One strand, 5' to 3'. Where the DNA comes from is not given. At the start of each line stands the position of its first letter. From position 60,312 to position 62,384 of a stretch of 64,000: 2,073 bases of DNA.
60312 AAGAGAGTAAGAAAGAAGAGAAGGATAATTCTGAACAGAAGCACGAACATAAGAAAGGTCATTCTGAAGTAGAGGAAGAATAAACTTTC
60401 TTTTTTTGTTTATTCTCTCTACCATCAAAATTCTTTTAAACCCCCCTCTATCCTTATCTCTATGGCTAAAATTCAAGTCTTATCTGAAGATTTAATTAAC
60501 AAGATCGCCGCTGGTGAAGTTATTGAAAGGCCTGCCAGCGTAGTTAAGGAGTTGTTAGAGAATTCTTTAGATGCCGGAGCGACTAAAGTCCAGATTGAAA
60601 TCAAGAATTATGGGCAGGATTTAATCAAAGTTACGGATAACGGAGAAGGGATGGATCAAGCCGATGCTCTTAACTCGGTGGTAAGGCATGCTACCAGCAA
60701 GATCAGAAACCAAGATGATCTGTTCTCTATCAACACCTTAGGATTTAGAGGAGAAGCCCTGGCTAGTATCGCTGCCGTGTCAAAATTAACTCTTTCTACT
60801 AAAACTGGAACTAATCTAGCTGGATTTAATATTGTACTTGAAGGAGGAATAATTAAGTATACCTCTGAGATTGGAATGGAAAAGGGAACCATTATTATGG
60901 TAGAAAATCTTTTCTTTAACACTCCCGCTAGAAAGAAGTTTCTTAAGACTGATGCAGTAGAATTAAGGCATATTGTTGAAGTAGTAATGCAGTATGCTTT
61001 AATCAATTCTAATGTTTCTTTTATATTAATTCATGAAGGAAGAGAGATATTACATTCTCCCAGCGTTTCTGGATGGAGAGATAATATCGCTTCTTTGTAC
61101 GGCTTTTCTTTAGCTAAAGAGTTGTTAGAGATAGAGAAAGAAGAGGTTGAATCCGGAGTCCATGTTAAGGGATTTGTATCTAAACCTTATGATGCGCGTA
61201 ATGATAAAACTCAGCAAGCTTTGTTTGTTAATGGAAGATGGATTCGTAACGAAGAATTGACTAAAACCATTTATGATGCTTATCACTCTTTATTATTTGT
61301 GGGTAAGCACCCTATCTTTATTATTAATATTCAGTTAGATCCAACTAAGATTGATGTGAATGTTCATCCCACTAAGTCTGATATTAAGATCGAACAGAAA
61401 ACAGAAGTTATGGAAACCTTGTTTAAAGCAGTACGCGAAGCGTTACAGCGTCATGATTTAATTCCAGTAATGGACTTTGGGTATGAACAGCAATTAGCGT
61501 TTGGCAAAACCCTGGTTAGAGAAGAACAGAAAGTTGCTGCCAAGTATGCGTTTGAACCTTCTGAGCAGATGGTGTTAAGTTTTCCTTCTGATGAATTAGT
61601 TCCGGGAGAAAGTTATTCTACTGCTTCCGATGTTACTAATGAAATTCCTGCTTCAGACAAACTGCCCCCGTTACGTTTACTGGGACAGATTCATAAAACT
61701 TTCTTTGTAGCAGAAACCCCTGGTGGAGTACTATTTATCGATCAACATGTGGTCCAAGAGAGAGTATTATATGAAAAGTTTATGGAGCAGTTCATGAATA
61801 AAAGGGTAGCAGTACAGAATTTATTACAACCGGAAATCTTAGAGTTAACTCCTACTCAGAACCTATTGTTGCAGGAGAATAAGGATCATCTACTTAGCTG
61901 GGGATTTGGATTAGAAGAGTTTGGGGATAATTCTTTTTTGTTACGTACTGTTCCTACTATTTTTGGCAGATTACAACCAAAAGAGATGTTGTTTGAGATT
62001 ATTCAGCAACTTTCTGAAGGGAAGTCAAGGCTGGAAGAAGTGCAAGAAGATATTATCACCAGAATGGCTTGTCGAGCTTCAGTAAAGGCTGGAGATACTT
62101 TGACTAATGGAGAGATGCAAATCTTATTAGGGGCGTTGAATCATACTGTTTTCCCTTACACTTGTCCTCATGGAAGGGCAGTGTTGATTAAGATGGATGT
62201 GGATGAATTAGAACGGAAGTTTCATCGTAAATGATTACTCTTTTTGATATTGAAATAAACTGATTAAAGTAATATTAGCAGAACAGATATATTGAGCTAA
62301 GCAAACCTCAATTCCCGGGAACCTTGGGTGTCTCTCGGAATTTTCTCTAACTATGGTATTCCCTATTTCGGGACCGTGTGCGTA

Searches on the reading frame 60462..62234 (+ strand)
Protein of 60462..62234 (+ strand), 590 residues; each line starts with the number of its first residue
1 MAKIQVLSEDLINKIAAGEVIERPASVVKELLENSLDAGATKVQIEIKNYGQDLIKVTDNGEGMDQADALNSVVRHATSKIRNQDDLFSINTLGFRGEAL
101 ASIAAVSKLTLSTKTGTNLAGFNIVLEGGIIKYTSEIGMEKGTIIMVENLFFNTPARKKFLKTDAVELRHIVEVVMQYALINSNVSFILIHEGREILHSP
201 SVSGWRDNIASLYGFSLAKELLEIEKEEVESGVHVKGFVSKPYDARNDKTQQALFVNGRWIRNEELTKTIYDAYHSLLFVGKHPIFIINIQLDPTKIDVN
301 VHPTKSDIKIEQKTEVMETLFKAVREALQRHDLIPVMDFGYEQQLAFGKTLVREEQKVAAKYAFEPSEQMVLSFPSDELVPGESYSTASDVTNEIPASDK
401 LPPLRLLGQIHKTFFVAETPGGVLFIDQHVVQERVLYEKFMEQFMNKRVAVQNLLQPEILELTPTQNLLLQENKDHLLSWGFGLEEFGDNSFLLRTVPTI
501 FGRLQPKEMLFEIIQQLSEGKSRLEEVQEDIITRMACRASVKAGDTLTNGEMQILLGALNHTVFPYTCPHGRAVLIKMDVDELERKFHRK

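Call 5: search_protein_families(library=pfam, proteins=[window:60462-62234:+], max_evalue=0.01)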
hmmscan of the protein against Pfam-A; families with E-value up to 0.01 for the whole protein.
window:60462-62234:+ (590 aa): 5 families
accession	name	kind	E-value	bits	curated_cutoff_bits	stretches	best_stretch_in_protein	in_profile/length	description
PF08676.16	MutL_C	-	1.3e-38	132.4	25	1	407-547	1-142/142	MutL C terminal dimerisation domain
PF01119.25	DNA_mis_repair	-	4.6e-34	117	26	1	209-328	1-118/119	DNA mismatch repair protein, C-terminal domain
PF13589.12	HATPase_c_3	-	7.1e-14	52.4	25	1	25-117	4-96/137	Histidine kinase-, DNA gyrase B-, and HSP90-like ATPase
PF02518.31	HATPase_c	-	3.7e-06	27.8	26.4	1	22-70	4-55/111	Histidine kinase-, DNA gyrase B-, and HSP90-like ATPase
PF13562.11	NTP_transf_4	-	0.0026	18.3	27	0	248-318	58-128/153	Sugar nucleotidyl transferase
